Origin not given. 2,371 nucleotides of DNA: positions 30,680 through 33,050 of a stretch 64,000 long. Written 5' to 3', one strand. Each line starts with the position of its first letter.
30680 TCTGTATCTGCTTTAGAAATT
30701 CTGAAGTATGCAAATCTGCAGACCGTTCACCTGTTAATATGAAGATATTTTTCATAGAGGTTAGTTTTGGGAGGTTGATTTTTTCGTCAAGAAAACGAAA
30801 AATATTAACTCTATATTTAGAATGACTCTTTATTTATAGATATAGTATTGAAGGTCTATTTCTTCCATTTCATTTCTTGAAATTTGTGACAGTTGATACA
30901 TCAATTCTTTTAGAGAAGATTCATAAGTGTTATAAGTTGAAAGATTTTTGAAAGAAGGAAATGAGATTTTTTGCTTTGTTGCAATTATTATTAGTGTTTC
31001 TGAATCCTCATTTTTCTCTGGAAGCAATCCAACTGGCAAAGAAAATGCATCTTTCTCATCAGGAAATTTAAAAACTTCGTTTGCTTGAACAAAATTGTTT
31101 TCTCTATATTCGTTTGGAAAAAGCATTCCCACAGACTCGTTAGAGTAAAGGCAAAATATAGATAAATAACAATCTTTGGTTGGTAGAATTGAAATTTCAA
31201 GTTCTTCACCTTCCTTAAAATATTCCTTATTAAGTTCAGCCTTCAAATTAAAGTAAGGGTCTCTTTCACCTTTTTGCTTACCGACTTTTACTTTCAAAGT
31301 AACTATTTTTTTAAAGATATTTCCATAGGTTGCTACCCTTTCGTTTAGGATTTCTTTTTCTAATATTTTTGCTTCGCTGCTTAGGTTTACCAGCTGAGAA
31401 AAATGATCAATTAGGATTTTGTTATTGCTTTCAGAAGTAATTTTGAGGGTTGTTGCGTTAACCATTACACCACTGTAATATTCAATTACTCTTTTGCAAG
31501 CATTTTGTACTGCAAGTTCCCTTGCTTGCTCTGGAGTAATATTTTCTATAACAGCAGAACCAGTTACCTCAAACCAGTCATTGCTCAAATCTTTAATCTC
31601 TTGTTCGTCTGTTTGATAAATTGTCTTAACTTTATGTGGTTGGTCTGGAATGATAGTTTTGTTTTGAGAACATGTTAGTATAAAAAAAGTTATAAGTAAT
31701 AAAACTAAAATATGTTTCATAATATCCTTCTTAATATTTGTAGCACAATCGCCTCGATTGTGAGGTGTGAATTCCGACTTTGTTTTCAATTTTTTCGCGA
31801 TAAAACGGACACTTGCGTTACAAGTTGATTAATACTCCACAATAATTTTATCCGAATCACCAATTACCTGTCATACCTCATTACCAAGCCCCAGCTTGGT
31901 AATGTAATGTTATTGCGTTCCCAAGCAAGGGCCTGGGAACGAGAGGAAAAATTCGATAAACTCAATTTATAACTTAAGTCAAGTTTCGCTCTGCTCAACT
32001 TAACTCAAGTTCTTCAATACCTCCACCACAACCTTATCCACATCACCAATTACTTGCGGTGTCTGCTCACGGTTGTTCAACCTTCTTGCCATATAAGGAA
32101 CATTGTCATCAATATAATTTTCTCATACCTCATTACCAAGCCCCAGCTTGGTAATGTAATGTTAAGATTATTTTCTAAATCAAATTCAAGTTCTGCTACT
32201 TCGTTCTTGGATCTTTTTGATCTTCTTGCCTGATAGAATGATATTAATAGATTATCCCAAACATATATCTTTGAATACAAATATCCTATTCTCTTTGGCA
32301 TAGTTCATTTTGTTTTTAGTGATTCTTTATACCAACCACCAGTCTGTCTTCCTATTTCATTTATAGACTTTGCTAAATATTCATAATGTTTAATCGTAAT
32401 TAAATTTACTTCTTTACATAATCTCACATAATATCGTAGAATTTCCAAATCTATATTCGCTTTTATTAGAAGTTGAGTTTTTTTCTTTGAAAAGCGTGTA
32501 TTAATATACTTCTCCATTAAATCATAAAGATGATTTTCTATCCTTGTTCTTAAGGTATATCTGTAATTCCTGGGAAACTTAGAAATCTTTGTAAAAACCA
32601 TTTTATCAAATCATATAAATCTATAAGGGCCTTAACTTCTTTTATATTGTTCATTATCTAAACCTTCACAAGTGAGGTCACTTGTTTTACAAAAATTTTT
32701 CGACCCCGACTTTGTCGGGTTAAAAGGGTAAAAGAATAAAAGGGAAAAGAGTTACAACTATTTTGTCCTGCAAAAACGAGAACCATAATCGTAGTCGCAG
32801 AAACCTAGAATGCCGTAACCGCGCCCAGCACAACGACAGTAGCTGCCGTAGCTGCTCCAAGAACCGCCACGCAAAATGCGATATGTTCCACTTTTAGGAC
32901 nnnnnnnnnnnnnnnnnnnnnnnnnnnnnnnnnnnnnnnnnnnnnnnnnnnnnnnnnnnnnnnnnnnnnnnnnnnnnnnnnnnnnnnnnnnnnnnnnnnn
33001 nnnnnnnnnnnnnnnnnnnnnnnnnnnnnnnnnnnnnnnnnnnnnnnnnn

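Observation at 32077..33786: Decayed diversity-generating retroelement: FGE-domain target with VR signature, Avd, and RT reduced to ~50 aa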

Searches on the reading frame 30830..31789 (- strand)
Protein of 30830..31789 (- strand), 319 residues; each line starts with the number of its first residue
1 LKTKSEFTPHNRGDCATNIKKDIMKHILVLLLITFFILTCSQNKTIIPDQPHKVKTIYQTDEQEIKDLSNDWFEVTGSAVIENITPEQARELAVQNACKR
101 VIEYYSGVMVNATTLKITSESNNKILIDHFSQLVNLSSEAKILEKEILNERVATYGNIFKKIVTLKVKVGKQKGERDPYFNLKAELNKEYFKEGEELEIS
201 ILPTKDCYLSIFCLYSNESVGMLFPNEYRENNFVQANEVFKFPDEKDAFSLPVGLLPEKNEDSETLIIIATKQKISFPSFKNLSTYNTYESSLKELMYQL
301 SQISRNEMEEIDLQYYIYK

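Call 6: search_protein_families(library=pfam, proteins=[window:30830-31789:-], max_evalue=0.1)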
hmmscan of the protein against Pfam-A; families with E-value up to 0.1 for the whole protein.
window:30830-31789:- (319 aa): 2 families
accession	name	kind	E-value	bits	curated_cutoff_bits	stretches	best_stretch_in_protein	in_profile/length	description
PF14326.11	DUF4384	-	8.1e-16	58.3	27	1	191-273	2-80/81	Domain of unknown function (DUF4384)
PF16548.10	FlgT_N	-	0.00031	21.6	28.8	1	71-111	1-39/87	Flagellar assembly protein T, N-terminal domain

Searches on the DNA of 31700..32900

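Call 31: search_rna_families(source=window, start=31700, end=32900, threshold=evalue, max_evalue=5)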
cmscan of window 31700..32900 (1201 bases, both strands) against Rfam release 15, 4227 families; matches with E-value up to 5: 2.
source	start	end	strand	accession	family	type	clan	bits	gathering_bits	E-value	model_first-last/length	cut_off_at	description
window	32684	32743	+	RF00736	mir-320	Gene; miRNA;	-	18.2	55.5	0.45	1-76/76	no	mir-320 microRNA precursor family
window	32421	32515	+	RF02881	MH_s25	Gene; sRNA;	-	15.7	114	4.2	85-181/207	no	Mesorhizobail RNA 25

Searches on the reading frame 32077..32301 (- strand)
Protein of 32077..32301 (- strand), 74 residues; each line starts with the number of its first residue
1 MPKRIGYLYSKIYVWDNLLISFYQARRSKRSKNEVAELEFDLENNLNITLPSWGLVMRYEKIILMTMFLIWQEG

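Call 6: search_protein_families(library=pfam, proteins=[window:32077-32301:-], max_evalue=0.1)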
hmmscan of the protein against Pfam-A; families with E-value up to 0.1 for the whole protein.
window:32077-32301:- (74 aa): 0 families

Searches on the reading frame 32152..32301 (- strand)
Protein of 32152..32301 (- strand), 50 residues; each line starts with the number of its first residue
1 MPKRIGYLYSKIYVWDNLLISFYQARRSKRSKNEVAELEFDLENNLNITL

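Call 13: find_homologous_proteins(query=window:32152-32301:-, max_evalue=0.01)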
Query seq(50 aa) (50 aa): 1 proteins with E <= 0.01 among 2 candidates.
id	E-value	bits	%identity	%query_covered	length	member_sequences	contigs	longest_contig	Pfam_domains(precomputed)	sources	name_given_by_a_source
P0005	6.1e-25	102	100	100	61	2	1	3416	-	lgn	-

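Call 14: search_solved_structures(query=window:32152-32301:-, max_evalue=10, show_alignments=3)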
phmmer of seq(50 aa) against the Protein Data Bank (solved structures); distinct sequences matched with E-value up to 10: 1.
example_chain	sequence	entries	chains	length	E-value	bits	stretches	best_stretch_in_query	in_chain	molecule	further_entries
7aoi_AX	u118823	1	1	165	1.5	12.6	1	6-40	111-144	Ribosomal protein L23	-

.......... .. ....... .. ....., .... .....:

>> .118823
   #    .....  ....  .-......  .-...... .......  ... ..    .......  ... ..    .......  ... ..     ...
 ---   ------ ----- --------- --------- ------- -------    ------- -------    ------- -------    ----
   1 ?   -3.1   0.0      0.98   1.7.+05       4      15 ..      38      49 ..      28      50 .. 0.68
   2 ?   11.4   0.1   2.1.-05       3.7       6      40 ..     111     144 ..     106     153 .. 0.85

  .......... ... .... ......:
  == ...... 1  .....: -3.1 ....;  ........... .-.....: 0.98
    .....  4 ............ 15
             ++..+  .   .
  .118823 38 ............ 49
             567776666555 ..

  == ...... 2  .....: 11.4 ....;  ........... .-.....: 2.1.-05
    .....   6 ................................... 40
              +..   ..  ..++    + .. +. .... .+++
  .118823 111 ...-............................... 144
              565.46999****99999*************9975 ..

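Call 15: search_protein_families(library=ncbifam, proteins=[window:32152-32301:-], max_evalue=10)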
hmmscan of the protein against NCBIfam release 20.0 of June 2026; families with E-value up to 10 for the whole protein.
seq(50 aa): 0 families

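Call 16: search_dna_similar(query=window:32152-32301:-, collection=phages, mode=protein, max_evalue=10, max_rows=25)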
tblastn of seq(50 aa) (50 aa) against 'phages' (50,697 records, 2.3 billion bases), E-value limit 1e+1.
Records with a match: 14; places in all: 14; records where one place covers at least 80% of the query: 6.
Best place of each record, by identity: <60% 14.
By first word of the organism name: uncultured 4; Burkholderia 2; Faecalibacterium 2; Lactobacillus 2; Clostridium 1; Chromohalobacter 1; Pseudomonas 1; Staphylococcus 1.
By host as written in the record: - 7; Burkholderia cenocepacia 2; Faecalibacterium prausnitzii 2; Enterocloster clostridioformis 1; Pseudomonas syringae CC1557 1; Staphylococcus sp. 1.
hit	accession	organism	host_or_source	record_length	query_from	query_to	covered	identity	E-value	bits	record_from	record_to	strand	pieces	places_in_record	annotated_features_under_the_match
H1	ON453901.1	Clostridium phage Saumur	Enterocloster clostridioformis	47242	3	50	96%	43.8%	1e-1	34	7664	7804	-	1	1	reverse transcriptase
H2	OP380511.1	Chromohalobacter phage YPCBV-1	-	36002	8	46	78%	43.6%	9e-1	31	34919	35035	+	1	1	RNA-directed DNA polymerase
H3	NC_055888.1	uncultured phage cr52_1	human feces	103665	3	41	78%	43.6%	9e+0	29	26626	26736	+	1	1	Reverse transcriptase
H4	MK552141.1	Burkholderia phage BcepSauron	Burkholderia cenocepacia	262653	2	50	98%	34.7%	6e+0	29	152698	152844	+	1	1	hypothetical protein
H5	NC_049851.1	Burkholderia phage BcepSauron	Burkholderia cenocepacia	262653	2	50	98%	34.7%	6e+0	29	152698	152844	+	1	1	hypothetical protein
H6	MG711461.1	Faecalibacterium phage FP_Lagaffe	Faecalibacterium prausnitzii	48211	2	46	90%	35.6%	2e-2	36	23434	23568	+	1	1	reverse transcriptase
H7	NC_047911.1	Faecalibacterium phage FP_Lagaffe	Faecalibacterium prausnitzii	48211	2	46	90%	35.6%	2e-2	36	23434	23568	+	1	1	Reverse transcriptase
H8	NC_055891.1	uncultured phage cr60_1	human feces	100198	3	41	78%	41.0%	8e+0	29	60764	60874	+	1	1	Reverse transcriptase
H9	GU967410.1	Lactobacillus phage LBR48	-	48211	3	38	72%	41.7%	4e+0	29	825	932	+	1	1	putative reverse transcriptase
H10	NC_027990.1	Lactobacillus phage LBR48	-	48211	3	38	72%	41.7%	4e+0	29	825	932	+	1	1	Reverse transcriptase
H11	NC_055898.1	uncultured phage cr115_1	human feces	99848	3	39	74%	37.8%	4e+0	29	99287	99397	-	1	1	Reverse transcriptase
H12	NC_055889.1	uncultured phage cr53_1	human feces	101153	3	39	74%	37.8%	4e+0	29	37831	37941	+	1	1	Reverse transcriptase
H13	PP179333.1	Pseudomonas phage Cruim01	Pseudomonas syringae CC1557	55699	13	46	68%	41.2%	1e-1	34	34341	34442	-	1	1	retron-type RNA-directed DNA polymerase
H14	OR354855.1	Staphylococcus phage S-CoN_Ph32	Staphylococcus sp.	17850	3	44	84%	28.6%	8e+0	29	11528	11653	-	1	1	hypothetical protein | endolysin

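Call 18: get_annotated_region(hit=H6, flank=2500)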
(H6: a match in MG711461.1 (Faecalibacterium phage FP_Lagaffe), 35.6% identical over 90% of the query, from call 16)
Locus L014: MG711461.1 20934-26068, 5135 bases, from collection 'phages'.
description: Faecalibacterium phage FP_Lagaffe, complete genome.
organism: Faecalibacterium phage FP_Lagaffe (NCBI taxid 2070183)
taxonomy: Viruses; Duplodnaviria; Heunggongvirae; Uroviricota; Caudoviricetes; Lagaffevirus; Lagaffevirus lagaffe
host: Faecalibacterium prausnitzii; source: -; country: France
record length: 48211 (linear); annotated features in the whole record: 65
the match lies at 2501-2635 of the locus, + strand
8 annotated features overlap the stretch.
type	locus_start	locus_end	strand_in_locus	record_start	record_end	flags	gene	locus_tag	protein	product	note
CDS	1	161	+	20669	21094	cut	-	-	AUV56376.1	hypothetical protein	-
CDS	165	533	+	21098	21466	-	-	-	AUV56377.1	hypothetical protein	-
CDS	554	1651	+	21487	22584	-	-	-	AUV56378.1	BPP-1 major tropism-determinant-like protein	-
CDS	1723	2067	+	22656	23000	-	-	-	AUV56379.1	Avd-like protein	-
CDS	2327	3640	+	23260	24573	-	-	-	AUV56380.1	reverse transcriptase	-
CDS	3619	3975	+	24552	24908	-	-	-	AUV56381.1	hypothetical protein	-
CDS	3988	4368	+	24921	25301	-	-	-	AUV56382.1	hypothetical protein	-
CDS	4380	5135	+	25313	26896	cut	-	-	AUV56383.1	endolysin, N-acetylmuramoyl-L-alanine amidase domain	Endolysin, N-acetylmuramoyl-L-alanine amidase domain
